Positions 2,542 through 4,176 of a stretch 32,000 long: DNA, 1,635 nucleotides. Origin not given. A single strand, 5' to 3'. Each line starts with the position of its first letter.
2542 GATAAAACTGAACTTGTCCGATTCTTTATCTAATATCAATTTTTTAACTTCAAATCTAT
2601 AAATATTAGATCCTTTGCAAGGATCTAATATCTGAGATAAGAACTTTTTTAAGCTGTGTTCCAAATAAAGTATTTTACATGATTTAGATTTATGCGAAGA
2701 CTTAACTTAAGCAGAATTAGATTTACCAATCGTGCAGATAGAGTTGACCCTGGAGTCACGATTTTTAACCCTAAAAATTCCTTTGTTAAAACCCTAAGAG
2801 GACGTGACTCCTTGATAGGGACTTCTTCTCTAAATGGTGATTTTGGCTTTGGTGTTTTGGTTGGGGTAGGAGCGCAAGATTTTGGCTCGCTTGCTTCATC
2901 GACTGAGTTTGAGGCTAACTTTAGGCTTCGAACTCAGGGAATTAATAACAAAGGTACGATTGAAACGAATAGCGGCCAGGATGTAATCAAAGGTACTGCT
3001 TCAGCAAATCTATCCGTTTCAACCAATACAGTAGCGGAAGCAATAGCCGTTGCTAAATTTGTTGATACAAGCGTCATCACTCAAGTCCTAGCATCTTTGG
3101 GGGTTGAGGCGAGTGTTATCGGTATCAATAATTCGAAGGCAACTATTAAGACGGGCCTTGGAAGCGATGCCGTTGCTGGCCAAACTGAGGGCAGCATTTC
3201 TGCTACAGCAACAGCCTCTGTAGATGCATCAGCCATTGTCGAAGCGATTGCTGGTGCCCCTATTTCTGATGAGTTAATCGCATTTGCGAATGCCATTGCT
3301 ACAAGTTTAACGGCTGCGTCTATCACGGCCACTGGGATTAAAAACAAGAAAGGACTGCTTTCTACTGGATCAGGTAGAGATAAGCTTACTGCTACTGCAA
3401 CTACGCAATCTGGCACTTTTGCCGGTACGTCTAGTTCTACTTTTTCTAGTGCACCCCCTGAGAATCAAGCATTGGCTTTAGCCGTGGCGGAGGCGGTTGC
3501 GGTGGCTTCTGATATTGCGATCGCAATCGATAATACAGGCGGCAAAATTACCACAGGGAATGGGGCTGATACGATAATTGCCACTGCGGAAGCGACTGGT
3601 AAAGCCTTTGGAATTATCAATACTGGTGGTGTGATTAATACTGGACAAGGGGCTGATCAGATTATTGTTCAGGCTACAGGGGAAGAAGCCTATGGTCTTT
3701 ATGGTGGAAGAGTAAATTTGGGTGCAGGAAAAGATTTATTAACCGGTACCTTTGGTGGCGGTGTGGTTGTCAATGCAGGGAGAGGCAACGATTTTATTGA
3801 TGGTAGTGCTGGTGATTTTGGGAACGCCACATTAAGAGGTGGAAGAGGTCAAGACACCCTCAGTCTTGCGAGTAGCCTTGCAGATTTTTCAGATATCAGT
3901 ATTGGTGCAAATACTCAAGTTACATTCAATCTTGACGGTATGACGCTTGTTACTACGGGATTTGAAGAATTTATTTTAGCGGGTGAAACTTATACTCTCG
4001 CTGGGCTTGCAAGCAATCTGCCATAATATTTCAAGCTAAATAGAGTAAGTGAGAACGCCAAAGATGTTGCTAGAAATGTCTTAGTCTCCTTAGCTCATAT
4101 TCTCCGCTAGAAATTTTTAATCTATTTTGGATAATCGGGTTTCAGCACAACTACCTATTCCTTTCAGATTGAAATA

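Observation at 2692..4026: RTX-like repeat protein without a GG leader next to a GG-specific exporter: a cargo/transporter mismatch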

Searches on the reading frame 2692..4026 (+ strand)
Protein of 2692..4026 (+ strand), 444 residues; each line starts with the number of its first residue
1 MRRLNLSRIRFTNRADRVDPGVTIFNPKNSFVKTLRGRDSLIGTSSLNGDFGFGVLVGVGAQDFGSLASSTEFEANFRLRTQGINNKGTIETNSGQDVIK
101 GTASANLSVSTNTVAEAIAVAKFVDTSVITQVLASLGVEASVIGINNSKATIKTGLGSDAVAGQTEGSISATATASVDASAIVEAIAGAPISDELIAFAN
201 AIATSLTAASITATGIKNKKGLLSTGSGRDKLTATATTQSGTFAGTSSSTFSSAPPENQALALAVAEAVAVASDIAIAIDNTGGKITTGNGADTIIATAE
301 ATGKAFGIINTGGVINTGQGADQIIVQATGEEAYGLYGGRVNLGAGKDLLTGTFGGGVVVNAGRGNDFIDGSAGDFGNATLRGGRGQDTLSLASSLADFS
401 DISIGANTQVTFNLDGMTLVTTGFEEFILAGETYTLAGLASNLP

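Call 5: search_protein_families(library=pfam, proteins=[window:2692-4026:+], max_evalue=0.1)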
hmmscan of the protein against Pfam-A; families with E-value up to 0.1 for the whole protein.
window:2692-4026:+ (444 aa): 2 families
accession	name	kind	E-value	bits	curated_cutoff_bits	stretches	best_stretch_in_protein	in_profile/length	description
PF00353.25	HemolysinCabind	-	0.01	16.2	23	0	360-375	9-24/36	RTX calcium-binding nonapeptide repeat (4 copies)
PF14965.11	BRI3BP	-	0.082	12.9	27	0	88-141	7-59/179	Negative regulator of p53/TP53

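Call 6: search_protein_families(library=ncbifam, proteins=[window:2692-4026:+], max_evalue=0.1)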
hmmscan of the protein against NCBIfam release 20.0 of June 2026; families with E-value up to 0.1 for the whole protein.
window:2692-4026:+ (444 aa): 1 family
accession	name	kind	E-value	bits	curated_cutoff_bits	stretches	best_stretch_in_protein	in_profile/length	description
TIGR04166.1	methano_MtrB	equivalog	0.098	12.9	50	0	22-59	50-87/95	tetrahydromethanopterin S-methyltransferase subunit MtrB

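Call 7: find_homologous_proteins(query=window:2692-4026:+, max_evalue=0.001)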
Query window:2692-4026:+ (444 aa): 101 proteins with E <= 0.001 among 8000 candidates.
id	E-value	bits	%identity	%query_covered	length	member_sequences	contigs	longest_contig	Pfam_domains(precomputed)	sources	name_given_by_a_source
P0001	3.7e-263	890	100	100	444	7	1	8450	-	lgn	-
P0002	7.4e-238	807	90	100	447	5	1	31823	-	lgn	-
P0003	1.6e-233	793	89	100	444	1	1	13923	-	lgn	-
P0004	2.3e-227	773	86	100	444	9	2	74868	-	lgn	-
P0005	5.7e-226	768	86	100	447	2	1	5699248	-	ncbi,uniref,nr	ncbi:hypothetical protein HRE53_16540 [Acaryochloris sp. 'Moss Beach']|uniref:hypothetical protein n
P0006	4.2e-222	755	84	100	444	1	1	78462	-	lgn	-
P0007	7.9e-222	754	84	100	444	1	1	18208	-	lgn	-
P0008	8.0e-157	540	55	90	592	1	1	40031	-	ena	-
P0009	9.3e-150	517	49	99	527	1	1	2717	-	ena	-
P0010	3.6e-147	508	52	99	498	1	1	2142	-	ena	-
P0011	6.9e-146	504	58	80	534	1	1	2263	-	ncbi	-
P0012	7.5e-120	419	54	99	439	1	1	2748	-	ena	-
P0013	5.6e-119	416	54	99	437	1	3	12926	-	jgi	jgi:hypothetical protein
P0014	1.2e-114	401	51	98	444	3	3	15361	-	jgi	-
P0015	3.9e-114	400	50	80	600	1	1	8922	-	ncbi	-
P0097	1.6e-68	250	42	99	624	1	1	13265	PF00353.26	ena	-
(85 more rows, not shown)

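Call 13: find_related_loci(query=A2, collection=genome_contigs, flank=10000)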
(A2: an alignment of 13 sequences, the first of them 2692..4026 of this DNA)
Query A2 (444 aa) in genome_contigs; peptide patterns used: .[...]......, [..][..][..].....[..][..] (x = any residue, [..] = any of these).
281 stretches matched a pattern; 49 encode a relative of the query (tblastn E <= 1e-3); 47 distinct loci.
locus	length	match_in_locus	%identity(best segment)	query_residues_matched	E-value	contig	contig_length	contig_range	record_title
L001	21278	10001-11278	52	1-430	1e-122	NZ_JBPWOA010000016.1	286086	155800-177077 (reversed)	Anabaena sp. WFMT contig_16, whole genome shotgun sequence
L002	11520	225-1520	51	1-436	4e-122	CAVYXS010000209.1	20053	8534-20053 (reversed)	MAG: uncultured cyanobacterium isolate MFD03044.bin.2.81 genome assembly, contig: contig_77866, whole genome shotgun seq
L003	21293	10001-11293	49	1-436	5e-115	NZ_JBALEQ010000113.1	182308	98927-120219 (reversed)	MAG: Nostoc sp. isolate P8256 bin 3 NODE_26_length_182308_cov_161.876359, whole genome shotgun sequence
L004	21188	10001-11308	49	1-439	2e-118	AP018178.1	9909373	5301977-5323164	Calothrix sp. NIES-2100 DNA, nearly complete genome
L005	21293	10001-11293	49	1-436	1e-112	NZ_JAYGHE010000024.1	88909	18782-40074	Nostoc sp. UHCC 0252 00024__length=88909, whole genome shotgun sequence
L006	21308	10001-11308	50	1-439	1e-110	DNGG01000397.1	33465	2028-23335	MAG TPA_asm: Cyanobacteria bacterium UBA11372 contig_3876, whole genome shotgun sequence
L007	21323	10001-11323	50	1-442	2e-107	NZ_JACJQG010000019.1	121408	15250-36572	Calothrix anomala FACHB-343 contig19, whole genome shotgun sequence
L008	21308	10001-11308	48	1-437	2e-107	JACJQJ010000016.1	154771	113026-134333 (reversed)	Nostoc linckia FACHB-104 contig16, whole genome shotgun sequence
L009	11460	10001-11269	51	1-427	1e-106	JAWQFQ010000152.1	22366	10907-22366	MAG: Scytonema sp. PMC 1070.18 PMC1070_492_length_22366_cov_72.540451, whole genome shotgun sequence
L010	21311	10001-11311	48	1-439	4e-103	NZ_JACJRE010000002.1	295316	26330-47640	Tolypothrix sp. FACHB-123 contig2, whole genome shotgun sequence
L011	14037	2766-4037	49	1-427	3e-103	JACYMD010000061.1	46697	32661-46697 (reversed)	MAG: Rivularia sp. T60_A2020_040 NODE_735_length_46697_cov_787.196, whole genome shotgun sequence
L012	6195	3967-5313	47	1-427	3e-100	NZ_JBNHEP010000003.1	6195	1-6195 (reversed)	Dapis sp. BLCC M229 strain BLCC-M229 NODE_1621_length_6195_cov_52.402443, whole genome shotgun sequence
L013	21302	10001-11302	51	4-439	2e-109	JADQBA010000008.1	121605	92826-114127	MAG: Stigonema ocellatum SAG 48.90 = DSM 106950 isolate JP211 k141_14269, whole genome shotgun sequence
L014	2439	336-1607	50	1-427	2e-103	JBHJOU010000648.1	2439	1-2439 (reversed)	MAG: Rivularia sp. (in: cyanobacteria) isolate al_S5C253_1 S5Ck119_669162, whole genome shotgun sequence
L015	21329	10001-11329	46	1-443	9e-99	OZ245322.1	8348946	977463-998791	MAG: Rivularia sp. (in: cyanobacteria) isolate e4d53434-fe93-44d6-a006-3b8e436d63b4 genome assembly, chromosome: 1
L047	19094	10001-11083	33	78-436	1e-28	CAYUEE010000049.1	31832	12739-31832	MAG TPA_asm: uncultured bacterium isolate SRP128890_co1_264 genome assembly, contig: NODE_2384_length_31832_cov_6.618498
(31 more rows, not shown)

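Call 18: predict_structure(alignment_id=A1)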
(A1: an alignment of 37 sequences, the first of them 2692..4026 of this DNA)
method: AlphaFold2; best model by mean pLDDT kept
length: 444 residues; sequences in the alignment: 37
mean_pLDDT: 91.5   pTM: 0.88
mean pLDDT of the five models: 91.5, 85.9, 82.6, 78.6, 77.2
residues with pLDDT >= 90: 316; 70-90: 113; 50-70: 14; < 50: 1
segments of 3 or more residues with pLDDT < 50: none
pLDDT, mean of each block of 10 residues (from residue 1): 79 90 94 91 93 86 86 91 97 93 97 94 88 95 98 95 98 96 67 77 96 98 95 98 95 85 95 98 97 97 97 96 96 95 96 92 93 77 92 86 86 87 91 88 78
secondary structure, 60 per line:
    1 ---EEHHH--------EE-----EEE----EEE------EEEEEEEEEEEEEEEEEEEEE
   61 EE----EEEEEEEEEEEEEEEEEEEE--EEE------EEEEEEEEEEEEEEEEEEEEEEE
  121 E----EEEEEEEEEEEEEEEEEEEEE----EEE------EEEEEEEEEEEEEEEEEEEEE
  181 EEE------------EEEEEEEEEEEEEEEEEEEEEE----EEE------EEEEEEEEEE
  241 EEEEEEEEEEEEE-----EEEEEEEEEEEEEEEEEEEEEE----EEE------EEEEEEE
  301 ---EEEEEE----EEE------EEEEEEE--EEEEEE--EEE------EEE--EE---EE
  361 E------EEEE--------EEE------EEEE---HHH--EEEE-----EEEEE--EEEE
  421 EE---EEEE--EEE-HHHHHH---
elements in order: E24-26 E31-33 E40-62 E67-86 E89-91 E98-121 E126-146 E151-153 E160-183 E196-217 E222-224 E231-253 E259-280 E285-287 E294-300 E304-309 E314-316 E323-329 E332-337 E340-342 E349-351 E359-361 E368-371 E380-382 E389-392 E401-404 E410-414 E417-422 E426-429 E432-434 H436-441

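Call 21: fold_search(model_id=the predicted structure, library=pdb)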
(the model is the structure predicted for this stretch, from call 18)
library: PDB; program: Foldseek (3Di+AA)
matches with E <= 10: 284; with E <= 0.001: 0
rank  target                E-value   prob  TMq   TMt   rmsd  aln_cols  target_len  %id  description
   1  9cse                  1.1e-02  1.00  0.22  0.32   5.1       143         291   22  Crystal structure of Repeats-in-Toxin-like domain from Aeromonas hydrophila (released 2025-05-14)
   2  7rah_E                1.6e-02  0.13  0.13  0.15  25.8       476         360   10  Adenylate cyclase toxin RTX domain fragment bound to M1H5 Fab and M2B10 Fab (released 2021-09-15)
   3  9p6c_A                2.3e-02  1.00  0.22  0.53   6.4       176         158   19  RTX domain block V of adenylate cyclase toxin with mutations D1533N, A1542N, D1560N, S1569N, D1587N, H1598N, H1608N (released 2025-12-24)
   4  5cvw                  6.6e-02  1.00  0.23  0.59   5.0       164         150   18  CRYSTAL STRUCTURE OF RTX DOMAIN BLOCK V OF ADENYLATE CYCLASE TOXIN FROM BORDETELLA PERTUSSIS (released 2015-09-09)
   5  9p0c_A                6.9e-02  0.99  0.22  0.51   8.4       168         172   17  Crystal structure of Ca2+-bound RTX domain block V of adenylate cyclase toxin from Bordetella pertussis (released 2026-01-07)
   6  5cxl_A                8.9e-02  0.99  0.22  0.58   4.9       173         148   18  CRYSTAL STRUCTURE OF RTX DOMAIN BLOCK V OF ADENYLATE CYCLASE TOXIN FROM BORDETELLA PERTUSSIS (released 2015-09-02)
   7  8ja4                  9.3e-02  0.10  0.16  0.15  22.0       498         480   10  Structure of the alginate epimerase/lyase (released 2024-05-08)
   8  9p0d                  1.1e-01  0.97  0.20  0.50   7.9       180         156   15  Crystal structure of Sr2+-bound RTX domain block V of adenylate cyclase toxin from Bordetella pertussis (released 2026-01-07)
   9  4mr0_A                1.8e-01  0.04  0.13  0.13  23.7       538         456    7  Crystal structure of PfbA, a surface adhesin of Streptococcus pneumoniae (released 2014-02-05)
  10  9euw                  2.0e-01  0.06  0.13  0.03  27.2       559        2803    8  Lymphostatin, conformation 2 (composite structure) (released 2025-04-09)
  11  9p6c_B                2.1e-01  0.98  0.22  0.58   7.1       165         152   20  RTX domain block V of adenylate cyclase toxin with mutations D1533N, A1542N, D1560N, S1569N, D1587N, H1598N, H1608N (released 2025-12-24)
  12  6sus                  2.1e-01  0.44  0.22  0.35  19.9       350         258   13  Crystal structure of RTX domain blocks IV and V of adenylate cyclase toxin from Bordetella pertussis (released 2020-09-16)
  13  7xze_A                2.1e-01  0.03  0.11  0.11  23.0       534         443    8  Mutant (H176A) of the N-terminal domain of fucoidan lyase FdlA (released 2022-09-28)
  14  7xza_A                2.3e-01  0.02  0.10  0.10  22.9       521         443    8  Mutant (Y242F) of the N-terminal domain of fucoidan lyase FdlA (released 2022-09-28)
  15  7o7a_A                2.5e-01  0.03  0.12  0.12  24.5       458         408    8  Structure of the PL6 family alginate lyase Pedsa0632 from Pseudopedobacter saltans (released 2021-07-28)
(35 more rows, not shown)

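Call 25: search_protein_families(library=pfam, alignment_id=A1, max_evalue=0.01)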
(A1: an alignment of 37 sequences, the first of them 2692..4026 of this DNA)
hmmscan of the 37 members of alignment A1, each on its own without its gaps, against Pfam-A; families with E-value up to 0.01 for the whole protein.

A. member 1, window:2692-4026:+ (444 aa): 0 families

B. families by the number of members that match (of 37 scanned): 4 families
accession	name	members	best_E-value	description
PF00353.25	HemolysinCabind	3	0.00087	RTX calcium-binding nonapeptide repeat (4 copies)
PF18823.6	InPase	1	0.0003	Inorganic Pyrophosphatase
PF21735.3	RtxA_C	1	0.0043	C-terminal repeat from RTX toxins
PF23819.1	DUF7189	1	0.008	Family of unknown function (DUF7189)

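Call 26: search_solved_structures(query=A1, max_evalue=1, show_alignments=2)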
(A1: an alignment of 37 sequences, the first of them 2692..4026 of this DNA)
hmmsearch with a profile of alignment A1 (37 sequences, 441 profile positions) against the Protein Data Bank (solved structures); distinct sequences matched with E-value up to 1: 0.

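Call 38: find_encoding_contigs(protein=P0005, flank=10000, max_places=2)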
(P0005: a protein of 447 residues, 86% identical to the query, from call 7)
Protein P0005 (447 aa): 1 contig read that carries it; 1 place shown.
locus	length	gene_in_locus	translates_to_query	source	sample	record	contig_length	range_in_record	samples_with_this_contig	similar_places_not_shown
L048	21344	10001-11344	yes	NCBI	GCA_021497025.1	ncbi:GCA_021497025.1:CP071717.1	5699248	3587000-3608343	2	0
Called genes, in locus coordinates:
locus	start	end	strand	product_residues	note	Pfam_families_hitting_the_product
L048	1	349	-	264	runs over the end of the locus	-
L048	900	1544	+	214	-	PF22086:DUF6940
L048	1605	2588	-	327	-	PF00248:Aldo_ket_red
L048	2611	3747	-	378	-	PF00285:Citrate_synt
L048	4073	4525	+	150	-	PF12799:LRR_4 (faint)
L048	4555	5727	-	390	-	PF01609:DDE_Tnp_1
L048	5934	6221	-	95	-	-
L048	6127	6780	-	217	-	-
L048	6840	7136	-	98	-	-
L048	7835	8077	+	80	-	-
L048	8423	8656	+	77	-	-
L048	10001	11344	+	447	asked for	-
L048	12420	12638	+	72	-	-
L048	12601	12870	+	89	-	-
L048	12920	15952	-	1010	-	PF00027:cNMP_binding (weak), PF03412:Peptidase_C39, PF13529:Peptidase_C39_2 (weak), PF00664:ABC_membrane, PF00005:ABC_tran, PF02463:SMC_N (weak), PF13304:AAA_21 (faint)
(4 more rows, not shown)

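Call 39: find_encoding_contigs(protein=P0008, flank=10000, max_places=2)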
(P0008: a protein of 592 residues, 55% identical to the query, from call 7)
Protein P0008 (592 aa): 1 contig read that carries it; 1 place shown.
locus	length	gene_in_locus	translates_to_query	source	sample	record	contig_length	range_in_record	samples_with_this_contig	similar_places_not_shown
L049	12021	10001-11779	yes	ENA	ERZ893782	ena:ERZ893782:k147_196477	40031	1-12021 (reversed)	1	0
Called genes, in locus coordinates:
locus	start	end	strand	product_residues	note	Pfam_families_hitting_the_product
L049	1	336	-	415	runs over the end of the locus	PF13621:Cupin_8 (faint), PF08007:JmjC_2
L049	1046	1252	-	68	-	-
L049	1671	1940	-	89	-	-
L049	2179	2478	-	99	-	-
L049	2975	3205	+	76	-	-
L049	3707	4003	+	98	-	-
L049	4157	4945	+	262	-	PF02668:TauD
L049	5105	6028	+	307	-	PF13469:Sulfotransfer_3 (faint)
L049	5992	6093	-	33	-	-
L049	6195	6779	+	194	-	PF20680:DUF6817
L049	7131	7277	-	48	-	-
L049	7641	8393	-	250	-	PF13616:Rotamase_3 (weak), PF00639:Rotamase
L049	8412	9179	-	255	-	PF00639:Rotamase (weak)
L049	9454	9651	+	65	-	-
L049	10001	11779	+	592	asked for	-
